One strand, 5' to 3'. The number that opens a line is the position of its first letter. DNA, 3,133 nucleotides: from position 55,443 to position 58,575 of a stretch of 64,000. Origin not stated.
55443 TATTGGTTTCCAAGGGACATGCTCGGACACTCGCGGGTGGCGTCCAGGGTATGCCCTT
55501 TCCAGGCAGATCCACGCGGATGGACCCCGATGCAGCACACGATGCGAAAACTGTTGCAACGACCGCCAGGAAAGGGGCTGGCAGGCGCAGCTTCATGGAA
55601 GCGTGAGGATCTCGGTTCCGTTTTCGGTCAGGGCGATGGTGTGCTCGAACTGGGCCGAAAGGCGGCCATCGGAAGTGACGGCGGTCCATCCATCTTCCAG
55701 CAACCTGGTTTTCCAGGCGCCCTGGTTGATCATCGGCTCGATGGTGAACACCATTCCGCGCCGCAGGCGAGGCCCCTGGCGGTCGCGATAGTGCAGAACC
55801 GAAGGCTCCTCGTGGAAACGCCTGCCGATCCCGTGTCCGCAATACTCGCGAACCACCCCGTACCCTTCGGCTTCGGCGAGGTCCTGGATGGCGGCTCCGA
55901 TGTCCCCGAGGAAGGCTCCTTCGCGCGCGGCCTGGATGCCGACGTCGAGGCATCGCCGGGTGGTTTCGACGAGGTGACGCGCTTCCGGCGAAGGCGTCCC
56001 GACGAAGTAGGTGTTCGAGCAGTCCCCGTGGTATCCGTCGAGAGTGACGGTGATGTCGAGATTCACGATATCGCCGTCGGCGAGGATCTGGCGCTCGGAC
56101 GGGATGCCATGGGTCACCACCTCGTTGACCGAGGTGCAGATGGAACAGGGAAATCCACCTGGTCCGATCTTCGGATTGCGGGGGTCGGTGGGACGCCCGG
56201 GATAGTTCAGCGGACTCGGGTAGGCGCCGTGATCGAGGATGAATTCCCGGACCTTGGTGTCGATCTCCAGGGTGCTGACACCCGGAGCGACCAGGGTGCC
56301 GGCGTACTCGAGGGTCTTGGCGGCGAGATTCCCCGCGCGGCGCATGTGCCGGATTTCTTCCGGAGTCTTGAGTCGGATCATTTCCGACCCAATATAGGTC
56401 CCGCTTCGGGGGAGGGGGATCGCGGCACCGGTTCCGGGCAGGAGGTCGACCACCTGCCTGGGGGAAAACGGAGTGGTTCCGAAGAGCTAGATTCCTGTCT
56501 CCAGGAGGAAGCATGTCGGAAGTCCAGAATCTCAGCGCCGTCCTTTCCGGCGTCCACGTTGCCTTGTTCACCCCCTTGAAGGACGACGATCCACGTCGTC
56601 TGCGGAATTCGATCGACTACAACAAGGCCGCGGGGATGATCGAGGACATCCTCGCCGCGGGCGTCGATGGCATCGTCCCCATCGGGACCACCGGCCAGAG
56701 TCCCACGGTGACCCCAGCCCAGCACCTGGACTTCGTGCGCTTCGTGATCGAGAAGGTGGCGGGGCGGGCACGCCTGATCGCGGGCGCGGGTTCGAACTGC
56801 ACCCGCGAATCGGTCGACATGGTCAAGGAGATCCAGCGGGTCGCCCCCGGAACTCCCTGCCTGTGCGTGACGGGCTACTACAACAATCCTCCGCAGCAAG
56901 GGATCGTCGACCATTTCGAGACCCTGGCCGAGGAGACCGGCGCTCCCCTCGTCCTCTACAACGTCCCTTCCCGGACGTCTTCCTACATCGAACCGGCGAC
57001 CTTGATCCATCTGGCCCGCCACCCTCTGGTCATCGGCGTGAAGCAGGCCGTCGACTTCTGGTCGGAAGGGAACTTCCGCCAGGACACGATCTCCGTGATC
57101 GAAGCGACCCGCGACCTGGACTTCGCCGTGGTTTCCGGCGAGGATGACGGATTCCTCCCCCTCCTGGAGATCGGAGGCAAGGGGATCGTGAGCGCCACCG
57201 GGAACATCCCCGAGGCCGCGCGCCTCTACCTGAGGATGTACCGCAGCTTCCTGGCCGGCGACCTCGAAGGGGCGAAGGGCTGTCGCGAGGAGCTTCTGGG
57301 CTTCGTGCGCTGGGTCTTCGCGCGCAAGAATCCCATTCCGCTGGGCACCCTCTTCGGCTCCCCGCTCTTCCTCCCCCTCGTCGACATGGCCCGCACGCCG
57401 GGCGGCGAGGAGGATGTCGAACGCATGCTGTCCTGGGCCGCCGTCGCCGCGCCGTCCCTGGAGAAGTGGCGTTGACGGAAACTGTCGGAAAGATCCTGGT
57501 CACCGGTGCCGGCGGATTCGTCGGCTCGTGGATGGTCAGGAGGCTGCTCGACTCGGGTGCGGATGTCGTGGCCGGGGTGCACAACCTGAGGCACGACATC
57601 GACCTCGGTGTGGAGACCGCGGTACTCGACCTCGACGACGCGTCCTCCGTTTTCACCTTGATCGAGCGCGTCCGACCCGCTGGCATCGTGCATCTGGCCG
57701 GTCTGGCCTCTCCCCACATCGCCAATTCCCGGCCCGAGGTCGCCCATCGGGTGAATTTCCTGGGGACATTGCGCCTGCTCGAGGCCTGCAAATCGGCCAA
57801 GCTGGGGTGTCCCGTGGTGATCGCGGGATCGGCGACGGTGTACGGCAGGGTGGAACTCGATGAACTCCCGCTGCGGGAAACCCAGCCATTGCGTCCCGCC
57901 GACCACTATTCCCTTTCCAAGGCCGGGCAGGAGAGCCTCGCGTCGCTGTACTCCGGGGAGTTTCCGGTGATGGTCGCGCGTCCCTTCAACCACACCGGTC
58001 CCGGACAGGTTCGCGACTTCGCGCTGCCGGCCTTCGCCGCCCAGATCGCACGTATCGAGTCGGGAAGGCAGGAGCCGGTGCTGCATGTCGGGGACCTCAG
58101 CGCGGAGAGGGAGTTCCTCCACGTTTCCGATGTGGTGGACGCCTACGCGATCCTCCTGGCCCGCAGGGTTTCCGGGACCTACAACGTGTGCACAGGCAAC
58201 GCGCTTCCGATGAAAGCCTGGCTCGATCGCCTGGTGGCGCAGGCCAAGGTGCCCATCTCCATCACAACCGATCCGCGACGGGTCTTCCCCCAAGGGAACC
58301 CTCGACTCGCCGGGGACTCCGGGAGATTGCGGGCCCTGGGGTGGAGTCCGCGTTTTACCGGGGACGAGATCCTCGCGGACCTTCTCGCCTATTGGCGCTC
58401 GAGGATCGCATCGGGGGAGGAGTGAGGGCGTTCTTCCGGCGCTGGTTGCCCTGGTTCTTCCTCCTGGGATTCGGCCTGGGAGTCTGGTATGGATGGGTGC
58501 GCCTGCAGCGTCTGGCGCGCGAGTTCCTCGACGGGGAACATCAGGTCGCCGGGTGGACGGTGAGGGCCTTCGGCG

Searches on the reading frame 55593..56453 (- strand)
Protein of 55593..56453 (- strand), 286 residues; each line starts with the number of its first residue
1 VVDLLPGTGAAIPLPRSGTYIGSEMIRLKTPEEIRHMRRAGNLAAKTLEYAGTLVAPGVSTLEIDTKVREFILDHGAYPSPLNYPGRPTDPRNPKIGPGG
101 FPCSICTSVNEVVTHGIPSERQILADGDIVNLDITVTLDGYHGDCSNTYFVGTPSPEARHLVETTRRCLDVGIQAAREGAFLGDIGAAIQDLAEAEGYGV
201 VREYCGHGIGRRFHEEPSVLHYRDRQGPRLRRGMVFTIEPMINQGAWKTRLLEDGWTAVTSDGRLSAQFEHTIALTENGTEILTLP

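Call 87: search_protein_families(library=pfam, proteins=[window:55593-56453:-], max_evalue=0.0001)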
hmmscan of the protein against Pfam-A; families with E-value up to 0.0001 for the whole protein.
window:55593-56453:- (286 aa): 1 family
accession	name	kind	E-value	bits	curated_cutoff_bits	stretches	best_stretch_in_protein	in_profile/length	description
PF00557.29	Peptidase_M24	-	8.2e-52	176.4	23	1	36-277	2-208/208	Metallopeptidase family M24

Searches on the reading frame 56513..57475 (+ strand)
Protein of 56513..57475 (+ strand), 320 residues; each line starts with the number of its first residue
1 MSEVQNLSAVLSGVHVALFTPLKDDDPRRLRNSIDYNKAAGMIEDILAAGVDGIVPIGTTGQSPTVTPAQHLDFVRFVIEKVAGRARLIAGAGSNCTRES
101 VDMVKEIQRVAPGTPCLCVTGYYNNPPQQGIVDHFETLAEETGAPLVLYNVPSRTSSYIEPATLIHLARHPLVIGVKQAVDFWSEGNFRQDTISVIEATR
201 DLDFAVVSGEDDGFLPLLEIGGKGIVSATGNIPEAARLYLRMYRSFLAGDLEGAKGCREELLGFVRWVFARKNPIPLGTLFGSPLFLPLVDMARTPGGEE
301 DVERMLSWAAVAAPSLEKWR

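Call 87: search_protein_families(library=pfam, proteins=[window:56513-57475:+], max_evalue=0.0001)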
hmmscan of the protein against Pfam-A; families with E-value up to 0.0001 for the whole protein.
window:56513-57475:+ (320 aa): 1 family
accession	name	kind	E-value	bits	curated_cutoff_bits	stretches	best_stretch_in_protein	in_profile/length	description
PF00701.28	DHDPS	-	4.8e-51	173.6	22.1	1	12-281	3-256/289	Dihydrodipicolinate synthetase family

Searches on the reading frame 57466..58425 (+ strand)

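Call 87: search_protein_families(library=pfam, proteins=[window:57466-58425:+], max_evalue=0.0001)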
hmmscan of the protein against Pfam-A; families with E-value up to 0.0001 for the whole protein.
window:57466-58425:+ (319 aa): 6 families
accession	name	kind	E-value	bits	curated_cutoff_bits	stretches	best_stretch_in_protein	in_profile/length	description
PF16363.11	GDP_Man_Dehyd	-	1.6e-49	169.6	27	1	11-305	1-331/332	GDP-mannose 4,6 dehydratase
PF01370.27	Epimerase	-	1.7e-46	159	20.9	1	10-242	1-240/240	NAD dependent epimerase/dehydratase family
PF04321.23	RmlD_sub_bind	-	8.1e-13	48.5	27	1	9-158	2-135/287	RmlD substrate binding domain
PF01073.25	3Beta_HSD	-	1.1e-07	31.7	22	1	11-157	1-155/280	3-beta hydroxysteroid dehydrogenase/isomerase family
PF07993.18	NAD_binding_4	-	1.9e-07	31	20.1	0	87-175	102-206/258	Male sterility protein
PF02719.21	Polysacc_synt_2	-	5.6e-06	26.2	20.2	0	10-120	1-127/293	Polysaccharide biosynthesis protein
